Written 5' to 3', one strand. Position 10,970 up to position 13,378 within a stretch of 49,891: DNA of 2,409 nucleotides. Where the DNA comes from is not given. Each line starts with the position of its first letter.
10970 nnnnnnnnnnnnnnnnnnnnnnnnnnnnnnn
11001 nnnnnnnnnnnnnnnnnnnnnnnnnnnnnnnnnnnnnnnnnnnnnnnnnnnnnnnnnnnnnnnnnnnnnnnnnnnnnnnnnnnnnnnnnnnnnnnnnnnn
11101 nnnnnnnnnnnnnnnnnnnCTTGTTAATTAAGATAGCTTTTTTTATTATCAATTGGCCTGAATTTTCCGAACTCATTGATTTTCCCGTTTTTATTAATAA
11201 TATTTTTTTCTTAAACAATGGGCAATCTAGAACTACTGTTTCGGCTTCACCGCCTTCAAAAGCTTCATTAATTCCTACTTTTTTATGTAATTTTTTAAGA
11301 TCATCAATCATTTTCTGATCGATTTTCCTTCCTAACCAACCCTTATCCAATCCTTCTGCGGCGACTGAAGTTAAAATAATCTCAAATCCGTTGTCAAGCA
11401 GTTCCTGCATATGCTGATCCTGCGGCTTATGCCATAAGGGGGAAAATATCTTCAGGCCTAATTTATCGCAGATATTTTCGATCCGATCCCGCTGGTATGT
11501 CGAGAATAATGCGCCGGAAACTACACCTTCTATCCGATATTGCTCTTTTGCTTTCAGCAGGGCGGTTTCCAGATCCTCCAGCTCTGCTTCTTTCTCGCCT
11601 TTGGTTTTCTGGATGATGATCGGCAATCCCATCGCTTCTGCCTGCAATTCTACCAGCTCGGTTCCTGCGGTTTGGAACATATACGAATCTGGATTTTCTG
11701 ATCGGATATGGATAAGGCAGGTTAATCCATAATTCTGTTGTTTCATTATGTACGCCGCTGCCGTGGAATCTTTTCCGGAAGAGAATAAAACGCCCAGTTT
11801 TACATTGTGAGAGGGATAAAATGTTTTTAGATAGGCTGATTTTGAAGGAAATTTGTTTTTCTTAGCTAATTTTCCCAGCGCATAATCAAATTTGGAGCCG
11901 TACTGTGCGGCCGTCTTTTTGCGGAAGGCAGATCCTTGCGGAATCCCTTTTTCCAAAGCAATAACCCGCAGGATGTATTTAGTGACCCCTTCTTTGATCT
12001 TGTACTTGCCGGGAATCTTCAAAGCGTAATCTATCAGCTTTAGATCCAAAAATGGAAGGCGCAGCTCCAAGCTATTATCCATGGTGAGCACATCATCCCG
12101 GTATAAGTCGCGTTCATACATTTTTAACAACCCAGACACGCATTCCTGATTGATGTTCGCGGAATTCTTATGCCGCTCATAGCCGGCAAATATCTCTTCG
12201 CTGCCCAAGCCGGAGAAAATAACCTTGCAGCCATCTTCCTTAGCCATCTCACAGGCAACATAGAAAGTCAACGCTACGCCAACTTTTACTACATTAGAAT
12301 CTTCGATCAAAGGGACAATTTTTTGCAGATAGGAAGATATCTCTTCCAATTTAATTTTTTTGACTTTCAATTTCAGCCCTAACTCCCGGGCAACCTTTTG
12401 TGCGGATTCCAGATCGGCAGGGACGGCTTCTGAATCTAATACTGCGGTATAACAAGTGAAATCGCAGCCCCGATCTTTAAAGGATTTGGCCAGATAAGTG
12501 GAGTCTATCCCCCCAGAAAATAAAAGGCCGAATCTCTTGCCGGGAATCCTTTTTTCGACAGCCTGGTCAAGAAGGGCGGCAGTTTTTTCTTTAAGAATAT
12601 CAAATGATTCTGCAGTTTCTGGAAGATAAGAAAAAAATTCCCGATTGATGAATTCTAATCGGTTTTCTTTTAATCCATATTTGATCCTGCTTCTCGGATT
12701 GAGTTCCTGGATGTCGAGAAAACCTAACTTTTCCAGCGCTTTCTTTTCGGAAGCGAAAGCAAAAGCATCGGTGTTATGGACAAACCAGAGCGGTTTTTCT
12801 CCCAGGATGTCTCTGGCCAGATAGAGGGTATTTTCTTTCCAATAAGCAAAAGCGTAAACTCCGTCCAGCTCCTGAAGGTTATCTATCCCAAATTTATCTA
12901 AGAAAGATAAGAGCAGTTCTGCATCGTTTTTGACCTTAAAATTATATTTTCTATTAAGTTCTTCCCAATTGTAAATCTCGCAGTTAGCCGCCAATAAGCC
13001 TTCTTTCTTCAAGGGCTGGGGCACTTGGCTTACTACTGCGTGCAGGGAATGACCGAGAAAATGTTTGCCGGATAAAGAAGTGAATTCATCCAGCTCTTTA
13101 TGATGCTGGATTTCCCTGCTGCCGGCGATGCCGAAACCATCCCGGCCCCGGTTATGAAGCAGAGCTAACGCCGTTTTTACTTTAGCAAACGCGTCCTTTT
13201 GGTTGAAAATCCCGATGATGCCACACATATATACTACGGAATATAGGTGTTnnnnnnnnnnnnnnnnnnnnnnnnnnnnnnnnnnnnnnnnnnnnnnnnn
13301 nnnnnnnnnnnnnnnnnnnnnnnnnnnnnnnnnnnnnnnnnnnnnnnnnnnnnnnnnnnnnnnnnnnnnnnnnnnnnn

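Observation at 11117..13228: Fusion of glutamine-dependent asparagine synthetase with a Dph6/MJ0570-type ATP-binding domain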

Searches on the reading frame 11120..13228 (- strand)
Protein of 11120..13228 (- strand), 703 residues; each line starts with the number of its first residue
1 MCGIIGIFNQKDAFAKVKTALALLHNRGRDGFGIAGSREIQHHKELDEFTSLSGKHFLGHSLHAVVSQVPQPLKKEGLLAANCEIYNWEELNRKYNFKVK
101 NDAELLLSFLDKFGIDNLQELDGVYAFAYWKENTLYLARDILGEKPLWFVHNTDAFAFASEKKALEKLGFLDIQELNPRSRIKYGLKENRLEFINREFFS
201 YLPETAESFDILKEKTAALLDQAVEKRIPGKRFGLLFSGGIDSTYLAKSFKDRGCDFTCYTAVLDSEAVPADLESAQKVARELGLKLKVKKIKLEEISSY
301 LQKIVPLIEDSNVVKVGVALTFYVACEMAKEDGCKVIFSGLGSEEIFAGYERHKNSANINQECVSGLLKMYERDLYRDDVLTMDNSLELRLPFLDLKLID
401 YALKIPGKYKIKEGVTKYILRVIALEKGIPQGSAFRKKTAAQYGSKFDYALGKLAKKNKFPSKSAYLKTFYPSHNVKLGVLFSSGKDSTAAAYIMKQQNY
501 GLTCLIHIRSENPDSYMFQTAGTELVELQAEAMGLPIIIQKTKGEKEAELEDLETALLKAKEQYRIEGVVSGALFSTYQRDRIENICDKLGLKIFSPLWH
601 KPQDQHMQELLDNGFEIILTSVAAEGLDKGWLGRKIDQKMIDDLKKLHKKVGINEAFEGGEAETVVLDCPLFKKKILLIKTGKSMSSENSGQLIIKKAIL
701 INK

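Call 3: search_protein_families(library=pfam, proteins=[window:11120-13228:-], max_evalue=0.01)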
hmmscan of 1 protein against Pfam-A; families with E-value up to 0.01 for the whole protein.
window:11120-13228:- (703 aa): 8 families
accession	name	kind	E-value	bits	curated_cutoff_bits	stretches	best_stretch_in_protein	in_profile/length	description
PF01902.24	Diphthami_syn_2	-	1.5e-66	224.5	23.2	1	477-698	2-217/219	Diphthamide synthase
PF00733.27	Asn_synthase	-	4.4e-43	148.7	21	2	217-358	3-143/354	Asparagine synthase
PF13537.11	GATase_7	-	1.2e-20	74.2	25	1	70-166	13-122/123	Glutamine amidotransferase domain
PF13522.11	GATase_6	-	2.2e-14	54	27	1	58-161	14-130/130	Glutamine amidotransferase domain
PF24167.1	DUF7411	-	1e-08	35.4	28.7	1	234-304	4-70/194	Family of unknown function (DUF7411)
PF06508.19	QueC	-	1.1e-05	25.5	22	0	236-299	5-68/210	Queuosine biosynthesis protein QueC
PF03054.22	tRNA_Me_trans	-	5.7e-05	23.3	20.6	0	236-293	6-73/202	tRNA methyl transferase HUP domain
PF02568.20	ThiI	-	0.0019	18.3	20.5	0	235-340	8-115/197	Thiamine biosynthesis protein (ThiI)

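Call 4: search_protein_families(library=ncbifam, proteins=[window:11120-13228:-], max_evalue=0.01)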
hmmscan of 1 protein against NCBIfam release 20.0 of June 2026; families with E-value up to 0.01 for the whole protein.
window:11120-13228:- (703 aa): 21 families
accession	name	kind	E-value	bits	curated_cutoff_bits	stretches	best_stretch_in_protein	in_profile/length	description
TIGR03679.1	Dph6_archaeal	equivalog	1.8e-80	269.3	197.3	1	480-698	2-218/218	diphthine--ammonia ligase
TIGR01536.1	asn_synth_AEB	equivalog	3e-80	270.7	267.1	2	2-357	1-378/517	asparagine synthase (glutamine-hydrolyzing)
NF006949.0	PRK09431.1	equivalog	8.8e-60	202.8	499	1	1-445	1-457/554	asparagine synthase B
TIGR03104.1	trio_amidotrans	equivalog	2.3e-33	115.3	570.1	3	1-172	1-172/589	N-acetylglutaminylglutamine amidotransferase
TIGR03108.1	eps_aminotran_1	hypoth_equivalog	2.4e-33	115.7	816.9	3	56-172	44-173/628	XrtA/PEP-CTERM system amidotransferase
NF033535.1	lass_lactam_cya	exception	5.9e-24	84.6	525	2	1-170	1-170/668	lasso peptide isopeptide bond-forming cyclase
NF052346.1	PAB0415_fam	hypoth_equivalog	8.1e-17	61.6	250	1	481-680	3-191/205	PAB0415 family putative ATP pyrophosphatase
TIGR01134.1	purF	equivalog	6.4e-10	39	350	1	2-182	1-215/432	amidophosphoribosyltransferase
NF052347.1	TTX_0299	hypoth_equivalog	4.6e-09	36.2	250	1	481-676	3-182/200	TTX_0299 family putative ATP pyrophosphatase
NF011155.0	PRK14561.1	equivalog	7.2e-08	32.3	207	0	477-517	2-40/195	hypothetical protein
TIGR00364.1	TIGR00364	equivalog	6.3e-06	25.9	150.3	1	236-298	4-63/201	7-cyano-7-deazaguanine synthase QueC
TIGR00268.2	TIGR00268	equivalog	8.4e-06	25.2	150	1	236-297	19-81/259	ATP-dependent sacrificial sulfur transferase LarE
TIGR00420.1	trmU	equivalog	9.4e-06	24.7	236.95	0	236-293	6-72/351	tRNA 2-thiouridine(34) synthase MnmA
NF049949.1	tRNAsynTtuAPyrococ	equivalog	0.00014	21.1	450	1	476-553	48-121/292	tRNA-5-methyluridine(54) 2-sulfurtransferase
NF001138.1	PRK00143.1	equivalog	0.00043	19.3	284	0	237-292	6-68/345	tRNA 2-thiouridine(34) synthase MnmA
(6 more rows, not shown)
